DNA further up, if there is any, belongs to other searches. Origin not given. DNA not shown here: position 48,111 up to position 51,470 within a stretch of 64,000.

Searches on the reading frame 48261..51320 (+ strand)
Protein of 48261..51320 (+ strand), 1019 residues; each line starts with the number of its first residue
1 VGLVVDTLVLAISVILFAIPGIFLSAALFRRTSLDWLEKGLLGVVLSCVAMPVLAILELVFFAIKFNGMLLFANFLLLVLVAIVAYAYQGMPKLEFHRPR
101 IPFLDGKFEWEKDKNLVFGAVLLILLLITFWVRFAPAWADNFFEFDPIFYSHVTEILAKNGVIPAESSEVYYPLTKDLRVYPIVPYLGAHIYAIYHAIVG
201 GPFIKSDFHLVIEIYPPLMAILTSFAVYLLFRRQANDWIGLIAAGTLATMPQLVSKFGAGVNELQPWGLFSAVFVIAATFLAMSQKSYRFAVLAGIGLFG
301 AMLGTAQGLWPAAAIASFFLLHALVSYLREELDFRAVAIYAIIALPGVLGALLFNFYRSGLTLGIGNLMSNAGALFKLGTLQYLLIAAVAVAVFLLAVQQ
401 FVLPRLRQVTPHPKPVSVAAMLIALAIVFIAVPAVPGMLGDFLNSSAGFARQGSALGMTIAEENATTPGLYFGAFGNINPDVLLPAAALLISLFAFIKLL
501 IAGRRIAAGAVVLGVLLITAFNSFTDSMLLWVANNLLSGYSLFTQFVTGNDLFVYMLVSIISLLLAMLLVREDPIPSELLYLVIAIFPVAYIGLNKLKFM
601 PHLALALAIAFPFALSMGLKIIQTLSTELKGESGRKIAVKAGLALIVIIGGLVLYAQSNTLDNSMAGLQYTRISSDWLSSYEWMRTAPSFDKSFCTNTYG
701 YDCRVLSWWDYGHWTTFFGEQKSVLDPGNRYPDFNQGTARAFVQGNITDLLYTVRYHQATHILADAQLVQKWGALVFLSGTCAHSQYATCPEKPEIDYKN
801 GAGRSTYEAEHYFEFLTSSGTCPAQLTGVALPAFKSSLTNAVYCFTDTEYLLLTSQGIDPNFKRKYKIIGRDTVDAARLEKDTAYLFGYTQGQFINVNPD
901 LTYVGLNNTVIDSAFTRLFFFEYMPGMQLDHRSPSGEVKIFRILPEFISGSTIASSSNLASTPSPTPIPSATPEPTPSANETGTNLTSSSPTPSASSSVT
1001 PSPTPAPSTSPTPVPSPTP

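Call 9: search_protein_families(library=pfam, proteins=[window:48261-51320:+], max_evalue=0.01)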
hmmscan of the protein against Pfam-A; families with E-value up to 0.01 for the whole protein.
window:48261-51320:+ (1019 aa): 3 families
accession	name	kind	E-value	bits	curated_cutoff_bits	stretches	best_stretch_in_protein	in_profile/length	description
PF02516.20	STT3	-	1.3e-09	38.5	24.5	1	138-563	25-383/405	Oligosaccharyl transferase STT3, N-terminal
PF21436.2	STT3-PglB_core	-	0.00027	21.9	23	1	705-731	5-31/131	STT3/PglB/AglB core domain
PF22627.1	AglB_core-like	-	0.0084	16.9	27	0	701-726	33-68/111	AglB core domain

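Call 16: find_related_loci(query=window:48261-51317:+, collection=genome_contigs, flank=10000)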
Query window:48261-51317:+ (1019 aa) in genome_contigs; peptide patterns used: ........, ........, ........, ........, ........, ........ (x = any residue, [..] = any of these).
161 stretches matched a pattern; 128 encode a relative of the query (tblastn E <= 1e-3); the best 80 are kept; 80 distinct loci.
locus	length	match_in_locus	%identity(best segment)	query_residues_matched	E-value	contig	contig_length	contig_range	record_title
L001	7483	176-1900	56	417-994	0e+0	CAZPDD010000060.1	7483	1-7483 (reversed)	MAG TPA_asm: Candidatus Micrarchaeota archaeon isolate SRP193066_co2_431 genome assembly, contig: NODE_5091_length_7483_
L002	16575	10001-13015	40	4-1019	0e+0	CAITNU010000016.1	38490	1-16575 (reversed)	uncultured Candidatus Micrarchaeota archaeon isolate AlinenSediments_bin-0467 genome assembly, contig: bin-0467:016/102,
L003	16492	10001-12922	39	1-985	0e+0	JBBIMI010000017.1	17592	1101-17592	MAG: Candidatus Micrarchaeota archaeon isolate TCS170221_bin_229 NODE_2704_length_17592_cov_3.02588, whole genome shotgu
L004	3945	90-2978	38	13-983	0e+0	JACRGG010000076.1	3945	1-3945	MAG: Candidatus Micrarchaeota archaeon isolate NC_groundwater_1745_Pr3_B-0.1um_50_9 SR-2_scaffold_141_2250284, whole gen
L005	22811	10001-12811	39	2-942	0e+0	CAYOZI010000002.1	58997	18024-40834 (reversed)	MAG TPA_asm: Candidatus Micrarchaeota archaeon isolate SRP050083_co2_24 genome assembly, contig: NODE_205_length_58997_c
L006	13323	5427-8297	38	4-967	3e-176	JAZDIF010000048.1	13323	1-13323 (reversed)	MAG: Candidatus Micrarchaeota archaeon isolate MEGAHIT-group-0.386 k141_20666217, whole genome shotgun sequence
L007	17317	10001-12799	37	3-949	1e-172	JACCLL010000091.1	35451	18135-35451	MAG: Candidatus Micrarchaeota archaeon isolate Sv246 k141_4949106, whole genome shotgun sequence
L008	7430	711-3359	36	19-942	1e-171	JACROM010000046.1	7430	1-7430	MAG: Candidatus Micrarchaeota archaeon isolate NC_groundwater_1961_Pr3_S-0.2um_52_3 scaffold_285037, whole genome shotgu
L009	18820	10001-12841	41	8-968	0e+0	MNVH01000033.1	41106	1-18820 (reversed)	MAG: Candidatus Micrarchaeota archaeon CG1_02_55_22 cg1_0.2_scaffold_1212_c, whole genome shotgun sequence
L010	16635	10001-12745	35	3-942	2e-164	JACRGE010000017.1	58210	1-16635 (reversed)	MAG: Candidatus Micrarchaeota archaeon isolate NC_groundwater_1743_Pr3_B-0.1um_46_10 SR-2_scaffold_141_707249, whole gen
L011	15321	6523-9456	41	4-1013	0e+0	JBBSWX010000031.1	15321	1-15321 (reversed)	MAG: Candidatus Micrarchaeota archaeon isolate H43-bin237_1 H43_bin237_1_000000000031, whole genome shotgun sequence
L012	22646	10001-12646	36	22-942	2e-160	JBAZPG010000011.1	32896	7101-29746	MAG: Candidatus Micrarchaeia archaeon isolate SO_2017_SWC_24 scaffold_1159_c1_LP-4_2017, whole genome shotgun sequence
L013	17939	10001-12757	34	13-982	4e-156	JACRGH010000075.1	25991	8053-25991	MAG: Candidatus Micrarchaeota archaeon isolate NC_groundwater_1746_Pr3_B-0.1um_53_26 SR-2_scaffold_141_4084196, whole ge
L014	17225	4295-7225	35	1-1016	9e-155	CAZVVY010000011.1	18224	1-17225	MAG TPA_asm: Candidatus Micrarchaeota archaeon isolate binchicken_co8_57 genome assembly, contig: NODE_5174_length_18224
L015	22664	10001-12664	35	20-942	4e-154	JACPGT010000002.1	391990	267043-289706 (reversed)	MAG: Candidatus Micrarchaeota archaeon isolate NC_groundwater_395_Ag_B-0.1um_58_13 GD18-4_B1_scaffold_101470, whole geno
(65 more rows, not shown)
